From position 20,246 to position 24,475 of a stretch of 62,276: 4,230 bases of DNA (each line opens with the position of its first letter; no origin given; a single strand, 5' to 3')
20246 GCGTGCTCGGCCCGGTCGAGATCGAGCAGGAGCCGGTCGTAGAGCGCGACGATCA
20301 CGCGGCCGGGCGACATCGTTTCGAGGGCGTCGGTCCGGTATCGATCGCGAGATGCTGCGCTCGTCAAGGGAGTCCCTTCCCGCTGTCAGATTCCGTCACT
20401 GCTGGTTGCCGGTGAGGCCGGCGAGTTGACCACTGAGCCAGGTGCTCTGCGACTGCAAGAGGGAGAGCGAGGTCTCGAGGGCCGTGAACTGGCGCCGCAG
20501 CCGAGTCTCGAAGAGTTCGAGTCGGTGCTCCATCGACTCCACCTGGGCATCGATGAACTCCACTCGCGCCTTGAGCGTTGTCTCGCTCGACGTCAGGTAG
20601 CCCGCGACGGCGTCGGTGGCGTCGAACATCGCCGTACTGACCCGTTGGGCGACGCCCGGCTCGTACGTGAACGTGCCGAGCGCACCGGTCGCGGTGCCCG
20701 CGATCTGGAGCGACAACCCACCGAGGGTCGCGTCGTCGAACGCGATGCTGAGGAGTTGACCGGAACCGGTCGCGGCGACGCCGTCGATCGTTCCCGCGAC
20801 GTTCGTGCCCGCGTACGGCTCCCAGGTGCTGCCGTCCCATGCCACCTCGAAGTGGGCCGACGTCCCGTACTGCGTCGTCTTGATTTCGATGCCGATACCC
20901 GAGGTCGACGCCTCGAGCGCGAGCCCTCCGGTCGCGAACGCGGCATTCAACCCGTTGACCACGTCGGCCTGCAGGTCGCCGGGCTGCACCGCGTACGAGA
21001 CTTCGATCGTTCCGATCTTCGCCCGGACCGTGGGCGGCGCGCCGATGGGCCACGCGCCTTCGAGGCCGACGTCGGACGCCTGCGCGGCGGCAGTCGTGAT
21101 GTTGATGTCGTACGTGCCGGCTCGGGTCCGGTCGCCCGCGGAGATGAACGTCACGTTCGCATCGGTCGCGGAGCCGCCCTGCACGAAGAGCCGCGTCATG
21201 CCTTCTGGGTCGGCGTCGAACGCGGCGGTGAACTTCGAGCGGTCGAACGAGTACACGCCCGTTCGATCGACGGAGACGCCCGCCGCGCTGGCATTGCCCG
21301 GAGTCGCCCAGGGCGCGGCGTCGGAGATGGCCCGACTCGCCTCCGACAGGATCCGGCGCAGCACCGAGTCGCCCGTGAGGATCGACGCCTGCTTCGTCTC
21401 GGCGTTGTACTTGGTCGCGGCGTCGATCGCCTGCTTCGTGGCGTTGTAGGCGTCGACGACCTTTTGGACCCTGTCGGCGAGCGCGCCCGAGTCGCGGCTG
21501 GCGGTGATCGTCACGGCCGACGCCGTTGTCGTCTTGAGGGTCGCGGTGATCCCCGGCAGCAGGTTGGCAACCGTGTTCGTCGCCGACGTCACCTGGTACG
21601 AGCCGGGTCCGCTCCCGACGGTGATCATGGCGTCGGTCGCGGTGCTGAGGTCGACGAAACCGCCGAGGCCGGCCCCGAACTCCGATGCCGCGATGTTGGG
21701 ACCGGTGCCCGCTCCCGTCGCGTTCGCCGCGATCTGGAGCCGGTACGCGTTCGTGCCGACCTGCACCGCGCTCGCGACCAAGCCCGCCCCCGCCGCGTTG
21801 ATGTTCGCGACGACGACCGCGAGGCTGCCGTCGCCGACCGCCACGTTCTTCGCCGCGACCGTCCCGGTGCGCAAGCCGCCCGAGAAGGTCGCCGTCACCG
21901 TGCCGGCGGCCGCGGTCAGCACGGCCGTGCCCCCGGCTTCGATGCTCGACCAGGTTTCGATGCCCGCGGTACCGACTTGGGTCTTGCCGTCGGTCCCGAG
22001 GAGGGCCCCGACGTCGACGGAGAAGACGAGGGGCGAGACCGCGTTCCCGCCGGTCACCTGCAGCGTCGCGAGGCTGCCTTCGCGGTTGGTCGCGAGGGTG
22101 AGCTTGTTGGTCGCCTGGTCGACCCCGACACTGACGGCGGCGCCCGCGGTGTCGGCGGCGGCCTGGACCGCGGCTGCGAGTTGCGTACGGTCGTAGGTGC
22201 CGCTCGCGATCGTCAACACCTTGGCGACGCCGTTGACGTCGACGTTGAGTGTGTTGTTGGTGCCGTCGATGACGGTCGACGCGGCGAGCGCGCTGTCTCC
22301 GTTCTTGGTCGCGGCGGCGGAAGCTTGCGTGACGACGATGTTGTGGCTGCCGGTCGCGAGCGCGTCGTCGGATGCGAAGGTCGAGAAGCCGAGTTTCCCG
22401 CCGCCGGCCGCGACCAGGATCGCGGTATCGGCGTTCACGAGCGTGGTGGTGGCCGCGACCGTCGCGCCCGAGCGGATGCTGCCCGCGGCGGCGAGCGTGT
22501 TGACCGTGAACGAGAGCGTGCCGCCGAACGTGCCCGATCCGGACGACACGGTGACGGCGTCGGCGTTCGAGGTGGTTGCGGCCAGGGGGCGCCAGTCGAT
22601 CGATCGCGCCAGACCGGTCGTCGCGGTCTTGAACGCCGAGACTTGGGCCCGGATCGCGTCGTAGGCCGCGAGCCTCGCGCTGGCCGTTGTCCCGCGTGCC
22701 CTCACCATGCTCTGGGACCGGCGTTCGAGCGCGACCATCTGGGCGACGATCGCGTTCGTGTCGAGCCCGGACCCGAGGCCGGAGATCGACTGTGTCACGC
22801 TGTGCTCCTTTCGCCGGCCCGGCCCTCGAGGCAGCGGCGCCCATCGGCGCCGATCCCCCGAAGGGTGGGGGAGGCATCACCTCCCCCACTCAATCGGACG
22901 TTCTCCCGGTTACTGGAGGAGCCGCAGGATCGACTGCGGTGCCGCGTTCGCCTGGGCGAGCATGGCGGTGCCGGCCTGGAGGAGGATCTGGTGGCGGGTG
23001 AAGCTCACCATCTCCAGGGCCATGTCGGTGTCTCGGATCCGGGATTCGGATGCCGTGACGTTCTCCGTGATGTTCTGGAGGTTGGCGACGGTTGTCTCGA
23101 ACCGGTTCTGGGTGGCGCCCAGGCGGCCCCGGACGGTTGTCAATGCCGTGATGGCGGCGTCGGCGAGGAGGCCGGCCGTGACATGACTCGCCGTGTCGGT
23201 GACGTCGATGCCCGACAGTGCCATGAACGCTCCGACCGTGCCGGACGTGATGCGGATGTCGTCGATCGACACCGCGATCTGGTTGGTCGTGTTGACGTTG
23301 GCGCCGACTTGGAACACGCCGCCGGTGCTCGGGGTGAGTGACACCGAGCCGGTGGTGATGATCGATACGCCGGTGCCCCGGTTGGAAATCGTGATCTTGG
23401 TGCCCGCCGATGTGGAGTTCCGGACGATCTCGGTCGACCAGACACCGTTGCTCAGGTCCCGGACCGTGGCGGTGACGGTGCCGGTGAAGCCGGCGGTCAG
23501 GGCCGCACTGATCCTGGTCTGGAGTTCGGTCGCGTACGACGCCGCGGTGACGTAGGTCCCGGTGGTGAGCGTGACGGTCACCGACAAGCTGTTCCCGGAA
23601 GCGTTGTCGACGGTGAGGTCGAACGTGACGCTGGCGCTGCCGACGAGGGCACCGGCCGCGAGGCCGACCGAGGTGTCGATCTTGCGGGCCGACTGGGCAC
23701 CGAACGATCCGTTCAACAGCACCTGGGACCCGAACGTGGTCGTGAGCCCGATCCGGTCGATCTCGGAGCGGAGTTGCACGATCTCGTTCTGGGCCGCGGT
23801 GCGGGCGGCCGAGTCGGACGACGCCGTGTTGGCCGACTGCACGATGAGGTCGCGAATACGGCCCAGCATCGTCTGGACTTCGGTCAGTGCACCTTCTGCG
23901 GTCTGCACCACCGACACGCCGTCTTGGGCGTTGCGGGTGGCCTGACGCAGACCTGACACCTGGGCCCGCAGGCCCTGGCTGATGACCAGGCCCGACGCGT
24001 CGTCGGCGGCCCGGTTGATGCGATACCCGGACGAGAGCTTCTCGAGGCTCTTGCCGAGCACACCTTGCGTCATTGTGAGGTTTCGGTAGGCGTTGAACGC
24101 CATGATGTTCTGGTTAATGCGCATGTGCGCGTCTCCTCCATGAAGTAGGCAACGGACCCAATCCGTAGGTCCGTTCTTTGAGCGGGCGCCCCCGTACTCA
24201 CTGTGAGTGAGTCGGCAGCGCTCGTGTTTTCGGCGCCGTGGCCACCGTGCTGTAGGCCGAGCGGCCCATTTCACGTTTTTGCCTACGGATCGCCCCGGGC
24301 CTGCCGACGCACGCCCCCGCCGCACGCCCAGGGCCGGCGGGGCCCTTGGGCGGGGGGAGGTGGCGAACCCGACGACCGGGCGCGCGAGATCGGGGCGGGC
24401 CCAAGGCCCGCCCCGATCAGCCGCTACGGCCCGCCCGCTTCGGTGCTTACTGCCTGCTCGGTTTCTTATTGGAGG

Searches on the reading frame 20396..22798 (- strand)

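Call 9: search_protein_families(library=pfam, proteins=[window:20396-22798:-], max_evalue=0.01)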
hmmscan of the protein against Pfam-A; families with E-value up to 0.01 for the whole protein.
window:20396-22798:- (800 aa): 2 families
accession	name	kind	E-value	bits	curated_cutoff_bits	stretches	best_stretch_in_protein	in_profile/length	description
PF07195.17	FliD_C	-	8.9e-35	120.7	25.4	2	387-546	1-166/236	Flagellar hook-associated protein 2 C-terminus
PF02465.23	FliD_N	-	1e-15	58.6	24.8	1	10-105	1-96/97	Flagellar hook-associated protein 2 N-terminus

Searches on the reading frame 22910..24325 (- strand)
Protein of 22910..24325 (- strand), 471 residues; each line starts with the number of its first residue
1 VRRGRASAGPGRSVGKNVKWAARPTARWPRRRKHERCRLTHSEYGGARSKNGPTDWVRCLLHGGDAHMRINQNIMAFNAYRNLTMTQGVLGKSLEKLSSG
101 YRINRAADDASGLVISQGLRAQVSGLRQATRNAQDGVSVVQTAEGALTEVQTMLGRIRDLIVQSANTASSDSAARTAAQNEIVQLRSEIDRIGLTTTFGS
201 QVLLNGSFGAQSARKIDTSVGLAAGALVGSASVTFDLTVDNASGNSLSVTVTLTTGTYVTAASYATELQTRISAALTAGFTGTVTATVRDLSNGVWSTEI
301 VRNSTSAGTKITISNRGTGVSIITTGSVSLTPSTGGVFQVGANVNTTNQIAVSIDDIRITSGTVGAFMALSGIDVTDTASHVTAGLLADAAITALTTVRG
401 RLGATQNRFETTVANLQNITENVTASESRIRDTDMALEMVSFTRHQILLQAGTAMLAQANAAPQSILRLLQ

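Call 9: search_protein_families(library=pfam, proteins=[window:22910-24325:-], max_evalue=0.01)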
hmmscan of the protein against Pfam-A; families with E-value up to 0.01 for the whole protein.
window:22910-24325:- (471 aa): 2 families
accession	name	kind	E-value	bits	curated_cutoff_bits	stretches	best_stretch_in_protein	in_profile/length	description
PF00669.25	Flagellin_N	-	2.3e-39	135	26.6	1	70-207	1-137/139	Bacterial flagellin N-terminal helical region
PF00700.27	Flagellin_C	-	4.5e-26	91.4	23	1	388-470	4-86/86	Bacterial flagellin C-terminal helical region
